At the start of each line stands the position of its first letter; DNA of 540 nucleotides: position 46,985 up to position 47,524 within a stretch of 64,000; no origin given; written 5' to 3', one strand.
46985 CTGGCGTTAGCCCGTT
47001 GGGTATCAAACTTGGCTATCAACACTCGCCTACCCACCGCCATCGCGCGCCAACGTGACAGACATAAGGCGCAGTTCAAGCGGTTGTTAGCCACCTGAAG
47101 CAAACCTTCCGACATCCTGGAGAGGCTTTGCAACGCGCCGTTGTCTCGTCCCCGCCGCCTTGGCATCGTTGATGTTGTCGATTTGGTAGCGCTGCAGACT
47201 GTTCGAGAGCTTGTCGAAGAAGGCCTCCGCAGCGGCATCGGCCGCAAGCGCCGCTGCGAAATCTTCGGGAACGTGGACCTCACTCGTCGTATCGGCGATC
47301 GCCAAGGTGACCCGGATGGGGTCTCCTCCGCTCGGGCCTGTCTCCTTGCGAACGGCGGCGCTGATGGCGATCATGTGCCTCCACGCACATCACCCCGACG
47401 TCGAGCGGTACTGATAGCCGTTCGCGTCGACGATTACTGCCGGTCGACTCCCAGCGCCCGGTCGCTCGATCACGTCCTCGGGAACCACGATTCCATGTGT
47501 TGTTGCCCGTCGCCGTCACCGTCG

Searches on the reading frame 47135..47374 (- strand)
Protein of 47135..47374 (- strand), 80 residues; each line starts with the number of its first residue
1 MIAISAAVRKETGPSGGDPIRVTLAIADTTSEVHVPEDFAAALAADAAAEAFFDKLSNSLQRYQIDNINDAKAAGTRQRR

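Call 69: search_protein_families(library=pfam, proteins=[window:47135-47374:-], max_evalue=0.01)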
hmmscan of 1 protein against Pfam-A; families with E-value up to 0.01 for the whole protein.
seq(80 aa): 1 family
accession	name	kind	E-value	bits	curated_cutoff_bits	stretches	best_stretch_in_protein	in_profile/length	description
PF13376.11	OmdA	-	1.5e-14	54.1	25.6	1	32-80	1-49/60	Bacteriocin-protection, YdeI or OmpD-Associated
